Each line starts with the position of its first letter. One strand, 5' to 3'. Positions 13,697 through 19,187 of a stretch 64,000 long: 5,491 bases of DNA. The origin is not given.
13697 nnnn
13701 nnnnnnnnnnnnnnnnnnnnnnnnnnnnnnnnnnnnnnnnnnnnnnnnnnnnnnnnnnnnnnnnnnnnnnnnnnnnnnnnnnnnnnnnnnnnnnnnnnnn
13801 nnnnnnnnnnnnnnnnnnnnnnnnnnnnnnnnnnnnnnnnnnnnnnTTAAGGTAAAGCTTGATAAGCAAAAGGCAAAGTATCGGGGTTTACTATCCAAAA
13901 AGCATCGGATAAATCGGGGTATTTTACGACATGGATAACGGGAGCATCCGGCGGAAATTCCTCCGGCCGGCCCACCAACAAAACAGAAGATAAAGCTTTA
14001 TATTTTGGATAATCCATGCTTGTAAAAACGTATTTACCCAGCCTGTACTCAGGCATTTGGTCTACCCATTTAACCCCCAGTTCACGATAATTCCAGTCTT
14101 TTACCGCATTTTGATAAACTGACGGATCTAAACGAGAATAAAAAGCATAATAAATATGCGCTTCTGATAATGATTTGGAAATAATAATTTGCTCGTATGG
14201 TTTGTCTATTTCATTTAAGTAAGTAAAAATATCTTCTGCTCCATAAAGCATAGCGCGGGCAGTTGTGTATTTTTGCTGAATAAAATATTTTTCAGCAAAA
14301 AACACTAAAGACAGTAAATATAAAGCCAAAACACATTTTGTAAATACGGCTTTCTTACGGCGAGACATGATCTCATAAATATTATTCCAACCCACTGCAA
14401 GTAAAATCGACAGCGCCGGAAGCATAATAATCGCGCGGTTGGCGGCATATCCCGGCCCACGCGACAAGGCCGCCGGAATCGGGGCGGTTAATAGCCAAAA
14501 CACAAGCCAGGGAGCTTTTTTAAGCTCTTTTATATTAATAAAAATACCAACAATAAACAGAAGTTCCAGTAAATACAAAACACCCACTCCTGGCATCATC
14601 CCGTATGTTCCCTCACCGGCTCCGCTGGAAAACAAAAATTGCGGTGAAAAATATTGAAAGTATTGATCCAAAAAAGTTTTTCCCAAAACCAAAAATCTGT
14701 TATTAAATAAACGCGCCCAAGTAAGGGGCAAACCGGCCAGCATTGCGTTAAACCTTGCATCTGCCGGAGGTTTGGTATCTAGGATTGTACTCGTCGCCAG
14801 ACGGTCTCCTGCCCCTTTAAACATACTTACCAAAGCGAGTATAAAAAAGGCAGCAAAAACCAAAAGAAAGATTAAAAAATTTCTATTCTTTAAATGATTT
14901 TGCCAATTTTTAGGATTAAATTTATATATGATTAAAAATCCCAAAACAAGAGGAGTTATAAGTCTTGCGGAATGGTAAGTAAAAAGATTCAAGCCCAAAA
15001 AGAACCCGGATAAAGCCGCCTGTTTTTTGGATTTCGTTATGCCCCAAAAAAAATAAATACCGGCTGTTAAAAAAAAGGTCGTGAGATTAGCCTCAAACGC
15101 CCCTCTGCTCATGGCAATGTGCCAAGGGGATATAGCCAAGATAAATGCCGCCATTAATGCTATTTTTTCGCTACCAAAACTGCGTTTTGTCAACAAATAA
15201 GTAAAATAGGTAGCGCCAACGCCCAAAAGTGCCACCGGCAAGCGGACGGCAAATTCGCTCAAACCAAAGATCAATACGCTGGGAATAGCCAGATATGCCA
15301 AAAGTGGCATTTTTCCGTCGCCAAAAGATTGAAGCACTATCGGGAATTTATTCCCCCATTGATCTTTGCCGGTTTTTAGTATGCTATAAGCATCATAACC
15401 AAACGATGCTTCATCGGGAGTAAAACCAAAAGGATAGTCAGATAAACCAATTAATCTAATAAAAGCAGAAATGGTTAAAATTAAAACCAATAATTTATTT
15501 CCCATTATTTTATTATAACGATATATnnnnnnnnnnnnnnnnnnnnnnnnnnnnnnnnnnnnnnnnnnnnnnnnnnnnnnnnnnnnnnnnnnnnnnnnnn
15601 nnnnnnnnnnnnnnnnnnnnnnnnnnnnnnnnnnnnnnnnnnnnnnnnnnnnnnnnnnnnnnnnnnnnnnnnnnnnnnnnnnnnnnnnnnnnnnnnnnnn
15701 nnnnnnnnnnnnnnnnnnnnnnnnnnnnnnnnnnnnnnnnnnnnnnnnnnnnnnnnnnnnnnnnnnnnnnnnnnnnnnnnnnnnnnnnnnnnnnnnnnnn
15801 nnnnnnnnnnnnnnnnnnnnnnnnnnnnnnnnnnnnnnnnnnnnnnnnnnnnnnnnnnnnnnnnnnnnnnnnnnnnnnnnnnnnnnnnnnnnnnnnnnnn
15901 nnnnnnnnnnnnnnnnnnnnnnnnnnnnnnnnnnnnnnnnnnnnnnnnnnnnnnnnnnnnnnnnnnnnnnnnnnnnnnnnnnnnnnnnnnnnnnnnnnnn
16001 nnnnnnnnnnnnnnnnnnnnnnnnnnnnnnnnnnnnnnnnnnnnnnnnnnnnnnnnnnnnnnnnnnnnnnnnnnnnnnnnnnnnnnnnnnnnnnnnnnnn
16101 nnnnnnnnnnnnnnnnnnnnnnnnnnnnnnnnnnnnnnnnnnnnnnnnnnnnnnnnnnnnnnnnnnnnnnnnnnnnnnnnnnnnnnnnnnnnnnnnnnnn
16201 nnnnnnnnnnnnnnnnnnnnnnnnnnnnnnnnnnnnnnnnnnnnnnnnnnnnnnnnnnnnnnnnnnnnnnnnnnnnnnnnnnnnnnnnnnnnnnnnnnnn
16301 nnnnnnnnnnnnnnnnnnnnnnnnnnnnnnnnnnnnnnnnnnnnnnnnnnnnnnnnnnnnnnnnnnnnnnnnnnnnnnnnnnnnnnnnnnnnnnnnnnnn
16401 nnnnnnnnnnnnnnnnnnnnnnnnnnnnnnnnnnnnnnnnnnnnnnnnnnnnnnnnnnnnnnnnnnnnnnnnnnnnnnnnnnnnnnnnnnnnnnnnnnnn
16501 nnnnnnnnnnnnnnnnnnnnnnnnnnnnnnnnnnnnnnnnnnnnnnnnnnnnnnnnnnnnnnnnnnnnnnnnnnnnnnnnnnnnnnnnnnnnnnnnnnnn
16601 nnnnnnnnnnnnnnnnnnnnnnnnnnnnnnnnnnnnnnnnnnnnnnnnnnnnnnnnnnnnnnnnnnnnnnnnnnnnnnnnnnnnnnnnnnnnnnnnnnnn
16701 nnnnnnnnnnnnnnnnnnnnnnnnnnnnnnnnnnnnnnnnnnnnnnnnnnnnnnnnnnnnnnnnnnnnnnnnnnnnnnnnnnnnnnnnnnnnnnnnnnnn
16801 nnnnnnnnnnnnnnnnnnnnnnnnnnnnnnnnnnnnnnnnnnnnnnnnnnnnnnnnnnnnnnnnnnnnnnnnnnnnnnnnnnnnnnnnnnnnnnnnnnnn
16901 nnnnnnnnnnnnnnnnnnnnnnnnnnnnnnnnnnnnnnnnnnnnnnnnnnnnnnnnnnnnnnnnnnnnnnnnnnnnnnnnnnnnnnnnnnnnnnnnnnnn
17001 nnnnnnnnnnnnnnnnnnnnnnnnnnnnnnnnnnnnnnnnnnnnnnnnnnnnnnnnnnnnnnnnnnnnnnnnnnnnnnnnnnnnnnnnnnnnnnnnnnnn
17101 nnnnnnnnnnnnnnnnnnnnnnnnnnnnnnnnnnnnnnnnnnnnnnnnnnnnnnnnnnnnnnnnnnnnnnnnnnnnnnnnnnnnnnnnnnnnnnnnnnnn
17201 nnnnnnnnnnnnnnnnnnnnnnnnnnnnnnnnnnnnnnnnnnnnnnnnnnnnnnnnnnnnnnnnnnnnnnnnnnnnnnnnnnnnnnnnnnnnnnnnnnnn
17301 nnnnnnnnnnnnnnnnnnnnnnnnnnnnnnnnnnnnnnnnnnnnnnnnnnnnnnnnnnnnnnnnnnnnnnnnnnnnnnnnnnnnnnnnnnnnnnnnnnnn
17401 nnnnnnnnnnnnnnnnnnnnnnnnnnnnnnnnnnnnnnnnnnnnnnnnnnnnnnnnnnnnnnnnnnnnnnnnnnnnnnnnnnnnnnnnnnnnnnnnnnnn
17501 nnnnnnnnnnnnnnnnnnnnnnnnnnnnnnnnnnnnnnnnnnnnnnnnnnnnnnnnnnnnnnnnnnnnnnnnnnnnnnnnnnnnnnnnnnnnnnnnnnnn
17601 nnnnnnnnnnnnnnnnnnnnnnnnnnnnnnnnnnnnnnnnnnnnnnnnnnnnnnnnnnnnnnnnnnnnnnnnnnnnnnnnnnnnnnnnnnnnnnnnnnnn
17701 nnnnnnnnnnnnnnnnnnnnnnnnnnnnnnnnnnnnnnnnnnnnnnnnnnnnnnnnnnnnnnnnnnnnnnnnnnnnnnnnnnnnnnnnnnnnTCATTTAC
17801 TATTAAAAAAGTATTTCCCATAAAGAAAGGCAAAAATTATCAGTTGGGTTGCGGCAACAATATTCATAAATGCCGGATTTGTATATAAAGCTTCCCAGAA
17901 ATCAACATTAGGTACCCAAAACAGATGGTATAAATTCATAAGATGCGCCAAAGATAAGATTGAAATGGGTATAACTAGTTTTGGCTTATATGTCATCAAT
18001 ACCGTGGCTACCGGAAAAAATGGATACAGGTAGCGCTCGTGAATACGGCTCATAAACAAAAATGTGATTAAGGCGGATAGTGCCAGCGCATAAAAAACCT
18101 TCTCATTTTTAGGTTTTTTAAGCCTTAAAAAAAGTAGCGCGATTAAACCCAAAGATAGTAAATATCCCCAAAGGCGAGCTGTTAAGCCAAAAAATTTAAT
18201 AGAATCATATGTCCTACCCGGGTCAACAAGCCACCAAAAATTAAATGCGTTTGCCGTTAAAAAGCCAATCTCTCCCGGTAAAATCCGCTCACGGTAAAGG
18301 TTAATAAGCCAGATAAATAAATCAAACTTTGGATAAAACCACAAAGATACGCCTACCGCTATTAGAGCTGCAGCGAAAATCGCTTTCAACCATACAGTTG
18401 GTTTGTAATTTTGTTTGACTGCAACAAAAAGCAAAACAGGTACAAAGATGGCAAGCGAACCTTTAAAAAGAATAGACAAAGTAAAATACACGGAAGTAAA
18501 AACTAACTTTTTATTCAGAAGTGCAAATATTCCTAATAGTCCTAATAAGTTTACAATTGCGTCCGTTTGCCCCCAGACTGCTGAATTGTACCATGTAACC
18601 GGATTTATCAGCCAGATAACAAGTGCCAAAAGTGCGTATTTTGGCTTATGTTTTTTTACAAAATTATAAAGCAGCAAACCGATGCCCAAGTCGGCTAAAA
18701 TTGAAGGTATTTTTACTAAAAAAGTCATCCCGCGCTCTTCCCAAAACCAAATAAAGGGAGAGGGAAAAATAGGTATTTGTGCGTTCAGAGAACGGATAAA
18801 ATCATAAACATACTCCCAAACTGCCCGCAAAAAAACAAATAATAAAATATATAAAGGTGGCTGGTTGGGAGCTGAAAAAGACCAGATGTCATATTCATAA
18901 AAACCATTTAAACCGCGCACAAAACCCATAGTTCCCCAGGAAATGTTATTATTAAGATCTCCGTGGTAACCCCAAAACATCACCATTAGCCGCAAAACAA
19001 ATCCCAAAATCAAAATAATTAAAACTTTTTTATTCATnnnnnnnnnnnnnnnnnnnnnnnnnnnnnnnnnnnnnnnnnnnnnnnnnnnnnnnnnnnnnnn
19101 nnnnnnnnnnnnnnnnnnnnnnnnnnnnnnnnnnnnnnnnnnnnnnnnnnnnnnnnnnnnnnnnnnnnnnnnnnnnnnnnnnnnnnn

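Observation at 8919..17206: Five contiguous tandem GT39/PMT-like paralogs (A1-A5), part of a family with ten or more members in this window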

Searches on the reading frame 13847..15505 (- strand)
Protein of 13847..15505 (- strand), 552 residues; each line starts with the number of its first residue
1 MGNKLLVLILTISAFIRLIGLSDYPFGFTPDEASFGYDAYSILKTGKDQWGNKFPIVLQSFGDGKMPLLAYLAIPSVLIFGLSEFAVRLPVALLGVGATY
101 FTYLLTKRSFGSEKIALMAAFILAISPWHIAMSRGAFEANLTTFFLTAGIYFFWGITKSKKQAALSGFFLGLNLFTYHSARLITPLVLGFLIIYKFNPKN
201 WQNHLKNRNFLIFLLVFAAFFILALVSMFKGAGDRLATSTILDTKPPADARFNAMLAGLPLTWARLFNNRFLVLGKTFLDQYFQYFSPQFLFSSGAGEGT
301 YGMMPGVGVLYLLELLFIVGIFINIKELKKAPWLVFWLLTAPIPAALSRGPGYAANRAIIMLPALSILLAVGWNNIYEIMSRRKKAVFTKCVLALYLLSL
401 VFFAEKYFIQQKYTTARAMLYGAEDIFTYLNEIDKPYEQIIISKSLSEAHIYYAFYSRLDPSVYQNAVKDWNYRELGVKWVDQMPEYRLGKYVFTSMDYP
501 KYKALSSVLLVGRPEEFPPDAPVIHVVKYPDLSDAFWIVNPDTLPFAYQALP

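Call 4: search_protein_families(library=pfam, proteins=[window:13847-15505:-], max_evalue=0.01)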
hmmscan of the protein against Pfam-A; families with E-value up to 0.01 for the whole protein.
window:13847-15505:- (552 aa): 2 families
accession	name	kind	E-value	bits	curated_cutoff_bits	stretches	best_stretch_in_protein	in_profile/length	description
PF13231.12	PMT_2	-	2e-12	48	26.1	1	67-219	4-156/160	Dolichyl-phosphate-mannose-protein mannosyltransferase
PF02366.24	PMT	-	3.2e-10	40.4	22.7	1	66-227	63-229/245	Dolichyl-phosphate-mannose-protein mannosyltransferase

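Call 5: search_protein_families(library=ncbifam, proteins=[window:13847-15505:-], max_evalue=0.01)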
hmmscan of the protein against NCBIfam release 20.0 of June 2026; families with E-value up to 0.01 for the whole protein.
window:13847-15505:- (552 aa): 2 families
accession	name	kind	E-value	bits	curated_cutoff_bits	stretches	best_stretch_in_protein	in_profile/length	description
TIGR03663.1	TIGR03663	subfamily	6.8e-09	35.2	126.25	1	6-193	4-179/435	flippase activity-associated protein Agl23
NF047440.1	LA3751_2_3_fam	subfamily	0.00022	20.2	200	1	68-223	84-235/460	LA_3751/LA_3752 family putative glycosyltransferase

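Call 64: find_encoding_contigs(protein=window:13847-15505:-, flank=2000, max_places=4)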
Protein window:13847-15505:- (552 aa): 3 contigs read that carry it; 2 places shown.
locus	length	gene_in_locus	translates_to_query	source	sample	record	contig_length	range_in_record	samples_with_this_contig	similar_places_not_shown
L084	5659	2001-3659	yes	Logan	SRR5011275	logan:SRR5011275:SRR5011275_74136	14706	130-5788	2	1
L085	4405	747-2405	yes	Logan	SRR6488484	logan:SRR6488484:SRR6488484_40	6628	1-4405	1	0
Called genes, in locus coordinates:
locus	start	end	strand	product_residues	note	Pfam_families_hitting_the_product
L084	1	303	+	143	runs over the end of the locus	?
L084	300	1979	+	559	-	PF13231:PMT_2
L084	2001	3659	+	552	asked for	PF02366:PMT, PF13231:PMT_2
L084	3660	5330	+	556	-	PF02366:PMT (weak), PF13231:PMT_2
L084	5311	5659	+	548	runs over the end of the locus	PF13231:PMT_2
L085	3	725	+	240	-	?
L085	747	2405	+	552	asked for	PF02366:PMT, PF13231:PMT_2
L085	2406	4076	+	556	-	PF02366:PMT (weak), PF13231:PMT_2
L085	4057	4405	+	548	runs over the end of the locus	PF13231:PMT_2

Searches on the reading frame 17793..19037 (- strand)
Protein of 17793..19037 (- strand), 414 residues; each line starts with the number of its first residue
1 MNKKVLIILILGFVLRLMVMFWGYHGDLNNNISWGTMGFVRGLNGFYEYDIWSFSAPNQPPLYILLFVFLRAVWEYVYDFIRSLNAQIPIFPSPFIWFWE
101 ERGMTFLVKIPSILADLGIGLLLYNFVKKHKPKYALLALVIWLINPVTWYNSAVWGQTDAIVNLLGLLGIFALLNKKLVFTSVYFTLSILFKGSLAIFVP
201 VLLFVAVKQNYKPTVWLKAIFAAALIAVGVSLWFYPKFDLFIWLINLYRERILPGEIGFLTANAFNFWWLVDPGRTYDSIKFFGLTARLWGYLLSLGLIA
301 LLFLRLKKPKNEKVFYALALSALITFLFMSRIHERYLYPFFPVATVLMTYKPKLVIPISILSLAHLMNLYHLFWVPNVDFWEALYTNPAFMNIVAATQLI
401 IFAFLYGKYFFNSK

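Call 6: search_protein_families(library=pfam, proteins=[window:17793-19037:-], max_evalue=0.001)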
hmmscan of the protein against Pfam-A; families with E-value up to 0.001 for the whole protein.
window:17793-19037:- (414 aa): 0 families

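Call 44: search_protein_families(library=pfam, proteins=[window:17793-19037:-], max_evalue=5)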
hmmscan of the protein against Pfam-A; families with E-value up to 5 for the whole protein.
window:17793-19037:- (414 aa): 2 families
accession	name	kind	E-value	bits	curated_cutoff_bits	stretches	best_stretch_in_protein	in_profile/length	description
PF19885.4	DUF6358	-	0.15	12.7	28.4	1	314-349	9-44/61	Family of unknown function (DUF6358)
PF03155.21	Alg6_Alg8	-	0.89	8.9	25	0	155-385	140-397/482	ALG6, ALG8 glycosyltransferase family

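Call 59: search_solved_structures(query=A3, max_evalue=1)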
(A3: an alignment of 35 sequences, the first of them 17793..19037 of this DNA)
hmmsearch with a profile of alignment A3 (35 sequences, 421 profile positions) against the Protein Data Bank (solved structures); distinct sequences matched with E-value up to 1: 4.
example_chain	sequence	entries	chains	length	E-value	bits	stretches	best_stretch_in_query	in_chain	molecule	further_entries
23gx_B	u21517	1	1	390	3.2e-10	42.9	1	108-376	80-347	GPI mannosyltransferase 1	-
23gf_B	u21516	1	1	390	3.4e-10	42.8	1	107-376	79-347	GPI mannosyltransferase 1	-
9wno_A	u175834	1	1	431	5.3e-10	42.2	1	109-379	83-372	GPI mannosyltransferase 1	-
6snh_X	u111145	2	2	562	0.00032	23.1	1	27-378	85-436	Dolichyl pyrophosphate Man9GlcNAc2 alpha-1,3-glucosyltransferase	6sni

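Call 61: search_protein_families(library=pfam, alignment_id=A3, max_evalue=0.01)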
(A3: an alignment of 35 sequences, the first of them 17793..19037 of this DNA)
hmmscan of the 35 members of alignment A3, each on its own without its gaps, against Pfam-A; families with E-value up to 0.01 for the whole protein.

A. member 1, window:17793-19037:- (414 aa): 0 families

B. families by the number of members that match (of 35 scanned): 7 families
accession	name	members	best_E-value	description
PF06728.19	PIG-U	5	8.1e-07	GPI transamidase subunit PIG-U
PF09594.16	GT87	5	1.1e-06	Glycosyltransferase family 87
PF05208.19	ALG3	2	7.1e-06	ALG3 protein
PF03155.21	Alg6_Alg8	2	9.2e-05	ALG6, ALG8 glycosyltransferase family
PF20619.3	DUF6804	2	0.00047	Family of unknown function (DUF6804)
PF05007.19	Mannosyl_trans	1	9.9e-05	Mannosyltransferase (PIG-M)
PF14897.12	EpsG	1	0.0059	EpsG family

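Call 83: search_protein_families(library=ncbifam, proteins=[window:17793-19037:-], max_evalue=0.000001)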
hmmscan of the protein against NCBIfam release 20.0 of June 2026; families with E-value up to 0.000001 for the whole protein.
window:17793-19037:- (414 aa): 0 families
